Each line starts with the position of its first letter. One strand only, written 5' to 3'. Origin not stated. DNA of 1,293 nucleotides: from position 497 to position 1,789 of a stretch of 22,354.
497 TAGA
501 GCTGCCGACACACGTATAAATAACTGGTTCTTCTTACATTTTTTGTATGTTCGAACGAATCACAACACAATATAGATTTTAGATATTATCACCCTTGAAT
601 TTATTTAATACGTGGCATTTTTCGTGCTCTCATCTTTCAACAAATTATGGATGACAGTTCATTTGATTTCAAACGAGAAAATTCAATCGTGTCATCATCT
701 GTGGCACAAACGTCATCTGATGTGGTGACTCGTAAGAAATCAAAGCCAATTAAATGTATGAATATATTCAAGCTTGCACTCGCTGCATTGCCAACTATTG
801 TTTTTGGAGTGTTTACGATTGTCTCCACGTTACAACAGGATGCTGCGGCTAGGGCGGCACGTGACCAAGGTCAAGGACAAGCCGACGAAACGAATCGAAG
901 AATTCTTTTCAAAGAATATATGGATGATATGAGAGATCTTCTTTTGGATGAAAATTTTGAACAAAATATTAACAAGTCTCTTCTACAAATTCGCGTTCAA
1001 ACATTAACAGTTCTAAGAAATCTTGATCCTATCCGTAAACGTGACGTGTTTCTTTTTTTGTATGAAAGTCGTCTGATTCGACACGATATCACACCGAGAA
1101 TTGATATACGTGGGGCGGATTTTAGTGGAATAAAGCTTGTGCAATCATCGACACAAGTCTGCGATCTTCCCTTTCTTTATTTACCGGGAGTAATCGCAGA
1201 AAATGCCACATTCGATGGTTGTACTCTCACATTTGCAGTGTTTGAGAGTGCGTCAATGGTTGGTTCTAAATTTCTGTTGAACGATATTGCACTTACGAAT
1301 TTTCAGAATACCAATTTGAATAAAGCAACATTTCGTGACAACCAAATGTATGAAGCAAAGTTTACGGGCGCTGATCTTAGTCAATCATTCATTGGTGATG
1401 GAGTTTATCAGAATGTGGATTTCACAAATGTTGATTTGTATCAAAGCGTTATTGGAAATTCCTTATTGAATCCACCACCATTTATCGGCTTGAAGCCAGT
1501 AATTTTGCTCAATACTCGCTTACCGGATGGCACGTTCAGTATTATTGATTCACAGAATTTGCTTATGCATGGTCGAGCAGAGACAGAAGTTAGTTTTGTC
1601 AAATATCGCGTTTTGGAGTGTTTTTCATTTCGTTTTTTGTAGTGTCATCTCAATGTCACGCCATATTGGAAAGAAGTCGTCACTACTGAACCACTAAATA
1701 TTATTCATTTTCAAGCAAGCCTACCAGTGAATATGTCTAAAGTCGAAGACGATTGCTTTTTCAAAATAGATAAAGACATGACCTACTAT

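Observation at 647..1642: Intronless membrane-anchored pentapeptide-repeat protein in an intron-rich neighbourhood: candidate horizontally acquired or lineage-specific gene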

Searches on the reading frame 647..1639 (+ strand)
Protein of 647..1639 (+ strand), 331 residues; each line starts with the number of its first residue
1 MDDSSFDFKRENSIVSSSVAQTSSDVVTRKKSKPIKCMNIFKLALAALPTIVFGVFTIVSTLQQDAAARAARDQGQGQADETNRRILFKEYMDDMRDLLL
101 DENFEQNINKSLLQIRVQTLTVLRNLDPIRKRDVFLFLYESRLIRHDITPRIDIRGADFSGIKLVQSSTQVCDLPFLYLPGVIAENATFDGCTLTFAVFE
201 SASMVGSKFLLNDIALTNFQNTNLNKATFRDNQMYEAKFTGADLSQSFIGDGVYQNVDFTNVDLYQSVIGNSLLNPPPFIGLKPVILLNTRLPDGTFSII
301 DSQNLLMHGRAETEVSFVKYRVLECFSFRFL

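Call 4: search_protein_families(library=pfam, proteins=[window:647-1639:+], max_evalue=1)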
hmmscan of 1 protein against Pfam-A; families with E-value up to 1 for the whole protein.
window:647-1639:+ (331 aa): 5 families
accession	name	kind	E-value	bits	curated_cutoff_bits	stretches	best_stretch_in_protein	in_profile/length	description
PF13599.13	Pentapeptide_4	-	8.6e-15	55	38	3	185-251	4-70/78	Pentapeptide repeat region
PF00805.28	Pentapeptide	-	2.6e-12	46.5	20.2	2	218-246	7-35/40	Pentapeptide repeats (8 copies)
PF13576.12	Pentapeptide_3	-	3.8e-07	30.7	27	2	225-266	2-46/48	Pentapeptide repeats (9 copies)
PF23894.2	LD_SV2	-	0.012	16.4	29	0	218-269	31-82/92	SV2A/B/C luminal domain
PF10958.13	DUF2759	-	0.026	14.7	22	1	35-60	17-42/51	Protein of unknown function (DUF2759)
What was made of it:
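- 1097..1546 (+): Exon 1, residues 151-300: pentapeptide-repeat right-handed beta-helix of 30 pentads, with a conserved Cys pair (C172, C192) and the C-terminal cap NTRLPDG. Pfam hits pass their cut-offs (call 4).
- On Pentapeptide repeat proteins (Pfam PF00805 / PF13599 / PF13576): 55, 46.5 and 30.7 bits against cut-offs of 38, 20.2 and 27 (call 4).
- Closest known: Extracytoplasmic PRP domains: SV2A/B/C luminal domain. Different: LD_SV2 is below its cut-off (call 4).
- Checked: Pfam Pentapeptide_4 (55 bits, cut-off 38), Pentapeptide (46.5, cut-off 20.2) and Pentapeptide_3 (30.7, cut-off 27) all pass their curated cut-offs (call 4).
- LD_SV2 is below its cut-off and scores less than the generic PRP models (call 4).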

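Call 5: search_protein_families(library=ncbifam, proteins=[window:647-1639:+], max_evalue=1)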
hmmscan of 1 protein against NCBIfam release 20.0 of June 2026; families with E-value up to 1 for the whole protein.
window:647-1639:+ (331 aa): 17 families
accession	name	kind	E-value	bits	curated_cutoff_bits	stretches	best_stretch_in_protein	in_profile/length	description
NF011743.0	PRK15196.1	equivalog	3.8e-06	26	354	1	153-263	188-298/350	type III secretion system effector PipB2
NF047416.1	penta_HetL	equivalog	4.7e-06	26.2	260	1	152-252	78-173/218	heterocyst differentiation pentapeptide repeat protein HetL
NF033086.2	penta_rpt_Qnr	equivalog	1.6e-05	24.7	240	1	142-270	36-174/211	Qnr family pentapeptide repeat protein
NF052603.1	penta_Alr5209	equivalog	0.00033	20.7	125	1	186-253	27-94/113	Alr5209 family pentapeptide repeat protein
NF012152.0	penta_rpt_QnrC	exception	0.00058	19.9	500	1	151-262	35-197/221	QnrC family quinolone resistance pentapeptide repeat protein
NF011904.1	PRK15377.1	subfamily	0.0006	18.3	500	1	194-268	24-101/606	type III secretion system effector HECT-type E3 ubiquitin transferase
NF000421.1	penta_rpt_QnrVC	exception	0.0009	19.2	460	1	148-253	48-158/218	QnrVC family quinolone resistance pentapeptide repeat protein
NF000349.1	mfpA_AE000516.2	equivalog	0.0017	18.2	360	1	153-256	28-121/183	pentapeptide repeat protein MfpA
NF000056.3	penta_rpt_QnrS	exception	0.002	17.8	460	1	143-248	28-128/218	QnrS family quinolone resistance pentapeptide repeat protein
NF038182.1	penta_rpt_SmQnr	exception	0.0037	17.1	460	1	156-265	54-178/215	SmQnr family pentapeptide repeat protein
NF000420.1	penta_rpt_QnrB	exception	0.0069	16.4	460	1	205-270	111-177/214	QnrB family quinolone resistance pentapeptide repeat protein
NF033375.2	penta_rpt_QnrE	exception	0.0073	16.3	480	1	187-271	94-183/214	QnrE family quinolone resistance pentapeptide repeat protein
NF051894.1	anti_phage_HalA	equivalog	0.0084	15.3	250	1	182-251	72-138/338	anti-phage Hailong system effector protein HalA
NF012151.0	penta_rpt_QnrAS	exception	0.015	15.3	490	1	154-247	38-127/218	QnrAS family quinolone resistance pentapeptide repeat protein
NF011744.0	PRK15197.1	equivalog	0.021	14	274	1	179-249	171-241/291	SPI-2 type III secretion system effector PipB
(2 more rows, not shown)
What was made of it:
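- On Qnr / MfpA topoisomerase-protecting PRPs: 14-26 bits against cut-offs of 240-500 (call 5).
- On HalA (Hailong anti-phage membrane PRP effector): 15.3 bits against a cut-off of 250 (call 5).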

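Call 7: find_homologous_proteins(query=window:647-1639:+)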
Query window:647-1639:+ (331 aa): 64 proteins with E <= 0.001 among 3697 candidates.
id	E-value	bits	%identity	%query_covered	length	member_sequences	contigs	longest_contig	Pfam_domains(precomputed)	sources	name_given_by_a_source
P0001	1.6e-198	676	99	95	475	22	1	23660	PF13576.13,PF13599.14,PF00805.29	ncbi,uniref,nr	ncbi:unnamed protein product [Rotaria magnacalcarata]|uniref:Pentapeptide repeat-containing protein 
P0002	4.0e-130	451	100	63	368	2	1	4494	PF13576.13,PF13599.14,PF00805.29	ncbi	ncbi:unnamed protein product, partial [Rotaria magnacalcarata]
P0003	4.7e-126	438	68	95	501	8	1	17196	PF13599.14,PF00805.29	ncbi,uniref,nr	ncbi:unnamed protein product [Rotaria magnacalcarata]|uniref:Pentapeptide repeat-containing protein 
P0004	1.1e-117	410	65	95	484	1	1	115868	PF13599.14,PF00805.29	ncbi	ncbi:unnamed protein product, partial [Rotaria magnacalcarata]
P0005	7.9e-112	391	57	96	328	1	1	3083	PF13576.13,PF13599.14,PF00805.29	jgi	jgi:uncharacterized protein YjbI with pentapeptide repeats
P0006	3.8e-102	359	58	86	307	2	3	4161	PF13576.13,PF13599.14,PF00805.29,PF23894.3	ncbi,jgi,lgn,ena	jgi:uncharacterized protein YjbI with pentapeptide repeats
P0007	7.2e-102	359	57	87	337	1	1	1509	PF13576.13,PF13599.14,PF00805.29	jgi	jgi:uncharacterized protein YjbI with pentapeptide repeats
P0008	2.0e-99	350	53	91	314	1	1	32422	PF13576.13,PF13599.14,PF00805.29,PF23894.3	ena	-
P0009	2.1e-94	334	51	99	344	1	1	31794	PF13576.13,PF13599.14,PF00805.29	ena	-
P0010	5.5e-94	333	55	87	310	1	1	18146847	PF13576.13,PF13599.14,PF00805.29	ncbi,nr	ncbi:hypothetical protein I4U23_004301 [Adineta vaga]|nr:hypothetical protein I4U23_004301 [Adineta 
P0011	2.7e-93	330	50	95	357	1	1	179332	PF13576.13,PF13599.14,PF00805.29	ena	-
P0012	2.6e-92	327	52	95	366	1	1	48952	PF13576.13,PF13599.14,PF00805.29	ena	-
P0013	7.1e-92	326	58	82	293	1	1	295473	PF13576.13,PF13599.14,PF00805.29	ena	-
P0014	5.1e-91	323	52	93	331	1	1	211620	PF13576.13,PF13599.14,PF00805.29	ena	-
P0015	1.7e-88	315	53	85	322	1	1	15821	PF13599.14,PF00805.29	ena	-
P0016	4.2e-88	313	53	87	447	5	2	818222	PF13599.14,PF00805.29,PF23894.3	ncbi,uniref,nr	ncbi:unnamed protein product [Adineta steineri]|uniref:Pentapeptide repeat-containing protein n=1 Ta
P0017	4.5e-88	313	52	86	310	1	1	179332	PF13599.14,PF00805.29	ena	-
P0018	1.5e-87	311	53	87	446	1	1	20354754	PF13576.13,PF13599.14,PF00805.29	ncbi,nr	ncbi:hypothetical protein I4U23_011734 [Adineta vaga]|nr:hypothetical protein I4U23_011734 [Adineta 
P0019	1.9e-87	311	52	85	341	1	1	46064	PF13576.13,PF13599.14,PF00805.29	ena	-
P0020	6.0e-87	310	48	94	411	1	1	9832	PF13599.14,PF00805.29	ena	-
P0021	1.4e-86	308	52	90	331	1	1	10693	PF13576.13,PF13599.14,PF00805.29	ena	-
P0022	1.6e-86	308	52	88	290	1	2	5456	PF13576.13,PF13599.14,PF00805.29,PF23894.3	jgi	jgi:uncharacterized protein YjbI with pentapeptide repeats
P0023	1.4e-84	302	51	86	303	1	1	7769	PF13576.13,PF13599.14,PF00805.29,PF23894.3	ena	-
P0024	6.1e-84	300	53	82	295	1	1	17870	PF13576.13,PF13599.14,PF00805.29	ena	-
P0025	1.1e-83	299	53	83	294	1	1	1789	PF13576.13,PF13599.14,PF00805.29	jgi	jgi:uncharacterized protein YjbI with pentapeptide repeats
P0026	7.5e-75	270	51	82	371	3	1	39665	PF13576.13,PF13599.14,PF00805.29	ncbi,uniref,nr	ncbi:unnamed protein product [Adineta ricciae]|uniref:Pentapeptide repeat-containing protein n=1 Tax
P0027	1.2e-74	269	47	88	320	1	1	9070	PF13599.14,PF00805.29,PF23894.3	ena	-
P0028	1.0e-72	263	46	85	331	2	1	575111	PF13576.13,PF13599.14,PF00805.29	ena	-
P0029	4.2e-70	254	44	93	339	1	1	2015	PF13576.13,PF13599.14,PF00805.29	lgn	-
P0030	4.1e-51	192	40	85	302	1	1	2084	PF00805.29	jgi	jgi:uncharacterized protein YjbI with pentapeptide repeats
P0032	4.2e-48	182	42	83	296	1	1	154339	PF00805.29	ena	-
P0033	2.4e-47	179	39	85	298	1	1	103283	PF13599.14,PF00805.29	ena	-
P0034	1.9e-33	134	37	83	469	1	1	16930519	PF13576.13,PF13599.14,PF00805.29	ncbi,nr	ncbi:hypothetical protein I4U23_022817 [Adineta vaga]|nr:hypothetical protein I4U23_022817 [Adineta 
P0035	7.4e-30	122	31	95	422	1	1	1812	PF13599.14,PF00805.29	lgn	-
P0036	2.6e-22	97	37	57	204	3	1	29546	PF00805.29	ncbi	ncbi:unnamed protein product, partial [Adineta ricciae]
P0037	3.8e-15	74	29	77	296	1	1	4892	PF13576.13,PF13599.14,PF00805.29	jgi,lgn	jgi:uncharacterized protein YjbI with pentapeptide repeats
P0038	1.8e-13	68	30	63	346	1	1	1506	PF13576.13,PF13599.14,PF00805.29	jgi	jgi:uncharacterized protein YjbI with pentapeptide repeats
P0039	1.9e-13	68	32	53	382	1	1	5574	PF13576.13,PF13599.14,PF00805.29,PF25296.2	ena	-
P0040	5.4e-13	67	24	95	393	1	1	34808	PF13576.13,PF13599.14,PF00805.29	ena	-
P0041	6.4e-13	66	31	69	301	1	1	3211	PF13576.13,PF13599.14,PF00805.29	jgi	jgi:uncharacterized protein YjbI with pentapeptide repeats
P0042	9.8e-13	66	30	68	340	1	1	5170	PF13576.13,PF13599.14,PF00805.29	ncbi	-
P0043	1.6e-12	65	31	55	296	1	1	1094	PF13576.13,PF13599.14,PF00805.29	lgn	-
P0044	3.3e-11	61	31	63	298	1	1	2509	PF13599.14,PF00805.29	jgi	jgi:pentapeptide repeat protein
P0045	3.4e-11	61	29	74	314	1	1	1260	PF13576.13,PF13599.14,PF00805.29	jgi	jgi:hypothetical protein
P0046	7.0e-9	53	32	40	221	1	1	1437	PF13576.13,PF13599.14,PF00805.29,PF25296.2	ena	-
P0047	1.7e-8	52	27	52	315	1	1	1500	PF13599.14,PF00805.29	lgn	-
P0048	2.4e-8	51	26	74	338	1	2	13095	PF13599.14,PF00805.29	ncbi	-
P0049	3.4e-8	51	24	73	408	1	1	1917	PF13576.13,PF13599.14,PF00805.29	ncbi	-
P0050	3.4e-7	48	27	56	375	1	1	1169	PF13576.13,PF13599.14,PF00805.29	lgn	-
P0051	1.2e-6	46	25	59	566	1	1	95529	PF13576.13,PF13599.14,PF00805.29,PF25296.2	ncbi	-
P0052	2.6e-6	45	30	54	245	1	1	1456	PF13576.13,PF13599.14,PF00805.29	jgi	-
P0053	2.7e-6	45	26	68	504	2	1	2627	PF13576.13,PF13599.14,PF00805.29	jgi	jgi:uncharacterized protein YjbI with pentapeptide repeats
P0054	4.3e-6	44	28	52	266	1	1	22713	PF13576.13,PF00805.29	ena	-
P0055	1.5e-5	42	33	44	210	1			PF00805.29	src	-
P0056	3.4e-5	41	26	60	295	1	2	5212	PF00805.29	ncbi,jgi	jgi:hypothetical protein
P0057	6.5e-5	40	29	40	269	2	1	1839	PF13576.13,PF13599.14,PF00805.29,PF25296.2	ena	-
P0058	1.1e-4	39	29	40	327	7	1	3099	PF13576.13,PF13599.14,PF00805.29,PF25296.2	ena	-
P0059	1.4e-4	39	30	45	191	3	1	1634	PF00805.29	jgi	-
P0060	1.4e-4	39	26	38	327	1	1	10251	PF13576.13,PF13599.14,PF00805.29,PF07885.23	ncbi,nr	ncbi:MAG: hypothetical protein GY822_04805 [Deltaproteobacteria bacterium]|nr:hypothetical protein [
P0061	2.4e-4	38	33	37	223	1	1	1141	PF00805.29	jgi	-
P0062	3.7e-4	38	24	64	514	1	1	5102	PF13576.13,PF13599.14,PF00805.29,PF25296.2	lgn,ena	-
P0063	7.6e-4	37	26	38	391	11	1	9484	PF13576.13,PF13599.14,PF00805.29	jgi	jgi:uncharacterized protein YjbI with pentapeptide repeats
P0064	8.4e-4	36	25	34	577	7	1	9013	PF13576.13,PF13599.14,PF00805.29,PF25296.2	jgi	jgi:uncharacterized protein YjbI with pentapeptide repeats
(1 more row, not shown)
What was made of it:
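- All top hits are animal proteins, from bdelloids (call 7).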

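Call 12: search_protein_families(library=pfam, proteins=[P0001, P0003, P0016, P0018], max_evalue=5)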
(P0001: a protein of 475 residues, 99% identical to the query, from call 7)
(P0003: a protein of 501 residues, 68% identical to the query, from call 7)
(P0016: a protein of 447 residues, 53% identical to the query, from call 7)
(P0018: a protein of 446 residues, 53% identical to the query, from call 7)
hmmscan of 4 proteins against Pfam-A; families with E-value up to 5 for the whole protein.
P0001 (475 aa): 5 families
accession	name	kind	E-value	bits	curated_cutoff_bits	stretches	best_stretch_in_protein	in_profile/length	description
PF13599.13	Pentapeptide_4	-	1.2e-12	48.2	38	3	185-250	4-69/78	Pentapeptide repeat region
PF00805.28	Pentapeptide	-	2.7e-11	43.3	20.2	2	217-246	6-35/40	Pentapeptide repeats (8 copies)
PF13576.12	Pentapeptide_3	-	2.4e-06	28.1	27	2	225-266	2-46/48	Pentapeptide repeats (9 copies)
PF10958.13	DUF2759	-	0.036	14.3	22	1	35-60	17-42/51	Protein of unknown function (DUF2759)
PF23894.2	LD_SV2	-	0.089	13.6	29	1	218-269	31-82/92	SV2A/B/C luminal domain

P0003 (501 aa): 5 families
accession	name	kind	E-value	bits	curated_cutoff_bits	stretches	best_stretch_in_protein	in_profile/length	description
PF00805.28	Pentapeptide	-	3.3e-09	36.6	20.2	2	198-227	11-40/40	Pentapeptide repeats (8 copies)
PF13599.13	Pentapeptide_4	-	3.9e-06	27.3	38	1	170-232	4-65/78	Pentapeptide repeat region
PF13576.12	Pentapeptide_3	-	9.1e-05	23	27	1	184-218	6-41/48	Pentapeptide repeats (9 copies)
PF04506.18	Rft-1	-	0.00014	21.3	23.8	1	413-500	311-397/512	Rft protein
PF23894.2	LD_SV2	-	0.00077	20.2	29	1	174-230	32-87/92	SV2A/B/C luminal domain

P0016 (447 aa): 4 families
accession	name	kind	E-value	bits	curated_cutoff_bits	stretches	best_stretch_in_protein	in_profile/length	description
PF13599.13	Pentapeptide_4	-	8.5e-14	51.8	38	1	161-232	7-78/78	Pentapeptide repeat region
PF00805.28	Pentapeptide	-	9.9e-14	51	20.2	3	165-204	1-40/40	Pentapeptide repeats (8 copies)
PF23894.2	LD_SV2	-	1.9e-06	28.6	29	1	159-212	39-92/92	SV2A/B/C luminal domain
PF13576.12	Pentapeptide_3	-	0.00015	22.4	27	1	162-200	6-47/48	Pentapeptide repeats (9 copies)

P0018 (446 aa): 5 families
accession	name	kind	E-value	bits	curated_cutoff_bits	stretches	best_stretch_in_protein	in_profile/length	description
PF13599.13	Pentapeptide_4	-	2.4e-19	69.6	38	2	165-232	4-71/78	Pentapeptide repeat region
PF00805.28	Pentapeptide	-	6.7e-13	48.4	20.2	4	187-226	1-40/40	Pentapeptide repeats (8 copies)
PF13576.12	Pentapeptide_3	-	3.8e-07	30.6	27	2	169-208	1-43/48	Pentapeptide repeats (9 copies)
PF23894.2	LD_SV2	-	4.3e-05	24.2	29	2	163-218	36-91/92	SV2A/B/C luminal domain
PF10958.13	DUF2759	-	0.017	15.3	22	1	17-40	19-42/51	Protein of unknown function (DUF2759)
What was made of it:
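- On SV2 luminal PRP domain (PF23894): 16.4 bits (ORF protein, call 4) and 13.6 bits (P0001, call 12) against a cut-off of 29.
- Pfam LD_SV2 gives weak matches: 16.4 bits here, and 28.6 bits in the A. steineri orthologue against a cut-off of 29 (calls 4, 12).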

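Call 16: search_protein_families(library=pfam, proteins=[P0037, P0039, P0040, P0042, P0051, P0035, P0034], max_evalue=0.01)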
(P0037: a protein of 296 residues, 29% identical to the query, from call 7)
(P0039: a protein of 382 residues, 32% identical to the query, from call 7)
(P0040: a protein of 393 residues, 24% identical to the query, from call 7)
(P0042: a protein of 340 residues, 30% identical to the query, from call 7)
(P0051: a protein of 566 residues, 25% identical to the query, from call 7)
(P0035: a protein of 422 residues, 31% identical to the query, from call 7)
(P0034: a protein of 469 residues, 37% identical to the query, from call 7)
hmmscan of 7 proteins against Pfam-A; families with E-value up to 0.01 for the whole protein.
P0037 (296 aa): 4 families
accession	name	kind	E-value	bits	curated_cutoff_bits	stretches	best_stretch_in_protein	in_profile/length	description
PF00805.28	Pentapeptide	-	3.2e-35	119.7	20.2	5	201-239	1-39/40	Pentapeptide repeats (8 copies)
PF13599.13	Pentapeptide_4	-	1.6e-15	57.4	38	2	148-222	3-77/78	Pentapeptide repeat region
PF13576.12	Pentapeptide_3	-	1.8e-10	41.3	27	1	149-191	2-47/48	Pentapeptide repeats (9 copies)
PF25296.1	Decapeptide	-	8.8e-05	22.8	45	0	226-281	15-70/74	Decapeptide repeat region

P0039 (382 aa): 4 families
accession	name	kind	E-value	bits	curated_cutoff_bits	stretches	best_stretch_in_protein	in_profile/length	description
PF00805.28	Pentapeptide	-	1.3e-56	188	20.2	5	322-358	1-37/40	Pentapeptide repeats (8 copies)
PF13599.13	Pentapeptide_4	-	3.3e-22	78.8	38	3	298-365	2-69/78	Pentapeptide repeat region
PF13576.12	Pentapeptide_3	-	2.2e-19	69.8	27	3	315-358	2-48/48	Pentapeptide repeats (9 copies)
PF25296.1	Decapeptide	-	3.2e-07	30.6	45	1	201-250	19-68/74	Decapeptide repeat region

P0040 (393 aa): 4 families
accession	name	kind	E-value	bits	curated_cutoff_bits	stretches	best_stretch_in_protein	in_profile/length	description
PF00805.28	Pentapeptide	-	7.7e-15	54.6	20.2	1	295-328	5-38/40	Pentapeptide repeats (8 copies)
PF13576.12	Pentapeptide_3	-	4.1e-11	43.4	27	2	247-280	5-39/48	Pentapeptide repeats (9 copies)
PF13599.13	Pentapeptide_4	-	3.1e-10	40.4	38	2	205-276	2-70/78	Pentapeptide repeat region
PF23894.2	LD_SV2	-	0.00048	20.9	29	0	192-253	28-92/92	SV2A/B/C luminal domain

P0042 (340 aa): 4 families
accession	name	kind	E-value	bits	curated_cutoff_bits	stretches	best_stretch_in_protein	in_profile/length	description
PF00805.28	Pentapeptide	-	6.3e-35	118.8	20.2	3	293-329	3-39/40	Pentapeptide repeats (8 copies)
PF13576.12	Pentapeptide_3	-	7e-16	58.6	27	2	294-332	2-43/48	Pentapeptide repeats (9 copies)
PF13599.13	Pentapeptide_4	-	1.9e-14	53.9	38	2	273-329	8-64/78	Pentapeptide repeat region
PF25296.1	Decapeptide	-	0.00022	21.5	45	0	292-333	16-57/74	Decapeptide repeat region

P0051 (566 aa): 5 families
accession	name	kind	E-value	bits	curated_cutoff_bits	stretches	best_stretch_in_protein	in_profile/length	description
PF00805.28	Pentapeptide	-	4e-59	196.1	20.2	6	230-269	1-40/40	Pentapeptide repeats (8 copies)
PF13599.13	Pentapeptide_4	-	2.1e-24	85.8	38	4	151-226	3-77/78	Pentapeptide repeat region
PF13576.12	Pentapeptide_3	-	2.9e-24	85.4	27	1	214-255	3-47/48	Pentapeptide repeats (9 copies)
PF25296.1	Decapeptide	-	3.9e-09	36.7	45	0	149-198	15-64/74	Decapeptide repeat region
PF03120.22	DNA_ligase_OB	-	0.00076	19.7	32.9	0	208-236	14-42/79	NAD-dependent DNA ligase OB-fold domain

P0035 (422 aa): 3 families
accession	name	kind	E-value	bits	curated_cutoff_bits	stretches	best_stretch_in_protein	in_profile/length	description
PF00805.28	Pentapeptide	-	2.8e-13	49.6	20.2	3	156-187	7-38/40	Pentapeptide repeats (8 copies)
PF13599.13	Pentapeptide_4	-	1.8e-11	44.4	38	1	168-235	4-71/78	Pentapeptide repeat region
PF13576.12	Pentapeptide_3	-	9.2e-05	23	27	0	174-213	3-45/48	Pentapeptide repeats (9 copies)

P0034 (469 aa): 3 families
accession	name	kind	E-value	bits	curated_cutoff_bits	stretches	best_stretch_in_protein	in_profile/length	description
PF00805.28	Pentapeptide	-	2.2e-14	53.1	20.2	2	202-238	2-38/40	Pentapeptide repeats (8 copies)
PF13599.13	Pentapeptide_4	-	9.3e-10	38.9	38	1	173-243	3-73/78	Pentapeptide repeat region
PF13576.12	Pentapeptide_3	-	1.1e-05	26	27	0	188-231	6-47/48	Pentapeptide repeats (9 copies)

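Call 18: find_encoding_contigs(protein=P0048, max_places=2, flank=6000)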
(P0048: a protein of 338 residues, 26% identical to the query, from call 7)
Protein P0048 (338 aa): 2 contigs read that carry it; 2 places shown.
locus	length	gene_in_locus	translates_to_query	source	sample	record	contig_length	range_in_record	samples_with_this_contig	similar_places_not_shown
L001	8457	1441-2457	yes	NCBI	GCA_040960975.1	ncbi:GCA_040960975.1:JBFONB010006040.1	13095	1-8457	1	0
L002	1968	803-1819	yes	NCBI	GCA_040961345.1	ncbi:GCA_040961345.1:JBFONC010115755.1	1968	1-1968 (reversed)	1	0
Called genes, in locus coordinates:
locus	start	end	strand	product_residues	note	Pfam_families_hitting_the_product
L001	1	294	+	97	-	?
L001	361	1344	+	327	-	PF13576:Pentapeptide_3 (faint), PF00805:Pentapeptide, PF13599:Pentapeptide_4 (faint), PF00805:Pentapeptide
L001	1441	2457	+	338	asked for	PF13599:Pentapeptide_4 (faint), PF00805:Pentapeptide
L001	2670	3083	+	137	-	PF01797:Y1_Tnp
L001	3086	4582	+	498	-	PF27142:Aq_aa04, PF07282:Cas12f1-like_TNB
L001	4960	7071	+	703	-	PF00069:Pkinase, PF03109:ABC1 (faint), PF07714:PK_Tyr_Ser-Thr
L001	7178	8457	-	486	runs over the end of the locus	-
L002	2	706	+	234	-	?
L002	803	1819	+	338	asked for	PF13599:Pentapeptide_4 (faint), PF00805:Pentapeptide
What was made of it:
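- Prokaryotic gene context for one relative (call 18).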

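Call 19: find_encoding_contigs(protein=P0042, max_places=2, flank=5000)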
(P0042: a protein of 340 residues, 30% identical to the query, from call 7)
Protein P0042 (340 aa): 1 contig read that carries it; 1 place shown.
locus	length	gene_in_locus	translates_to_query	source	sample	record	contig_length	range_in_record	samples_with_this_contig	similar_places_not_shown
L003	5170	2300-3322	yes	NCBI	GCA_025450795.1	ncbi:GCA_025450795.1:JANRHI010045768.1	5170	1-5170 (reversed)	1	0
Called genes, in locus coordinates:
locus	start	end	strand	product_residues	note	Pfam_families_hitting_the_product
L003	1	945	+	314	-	?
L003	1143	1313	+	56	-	-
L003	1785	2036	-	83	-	-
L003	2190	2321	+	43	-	-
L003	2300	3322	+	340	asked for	PF00805:Pentapeptide, PF13599:Pentapeptide_4 (weak), PF00805:Pentapeptide, PF13599:Pentapeptide_4, PF00805:Pentapeptide, PF13576:Pentapeptide_3 (weak)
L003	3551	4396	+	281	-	-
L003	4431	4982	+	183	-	-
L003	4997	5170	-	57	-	?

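Call 25: find_encoding_contigs(protein=P0001, max_places=3, flank=10000)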
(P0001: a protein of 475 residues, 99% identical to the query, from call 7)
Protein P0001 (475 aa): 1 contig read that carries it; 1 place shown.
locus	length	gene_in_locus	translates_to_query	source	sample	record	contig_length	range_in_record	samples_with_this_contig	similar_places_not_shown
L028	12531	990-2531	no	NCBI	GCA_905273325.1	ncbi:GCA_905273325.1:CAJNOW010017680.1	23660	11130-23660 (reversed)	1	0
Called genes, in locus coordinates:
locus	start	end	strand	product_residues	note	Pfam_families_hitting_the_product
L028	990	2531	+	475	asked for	PF00805:Pentapeptide (faint), PF13576:Pentapeptide_3 (faint), PF13599:Pentapeptide_4 (weak)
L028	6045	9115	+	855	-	PF17794:Vault_2, PF01505:Vault, PF17796:Vault_4, PF17795:Vault_3, PF11978:MVP_shoulder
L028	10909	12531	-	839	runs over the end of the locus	-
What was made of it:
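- It is linked to major-vault-protein genes on the same contig in two assemblies (call 25).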

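Call 26: find_encoding_contigs(protein=P0003, max_places=2, flank=8000)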
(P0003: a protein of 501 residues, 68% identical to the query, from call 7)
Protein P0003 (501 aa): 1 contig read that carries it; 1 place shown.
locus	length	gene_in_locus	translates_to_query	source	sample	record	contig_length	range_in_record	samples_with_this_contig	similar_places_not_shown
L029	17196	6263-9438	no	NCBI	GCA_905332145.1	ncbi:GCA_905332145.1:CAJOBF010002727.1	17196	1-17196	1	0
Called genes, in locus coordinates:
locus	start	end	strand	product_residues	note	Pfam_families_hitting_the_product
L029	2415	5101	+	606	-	PF07738:Sad1_UNC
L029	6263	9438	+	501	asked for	PF00805:Pentapeptide (faint), PF13599:Pentapeptide_4 (faint)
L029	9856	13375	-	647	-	PF14529:Exo_endo_phos_2, PF00078:RVT_1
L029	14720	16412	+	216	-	-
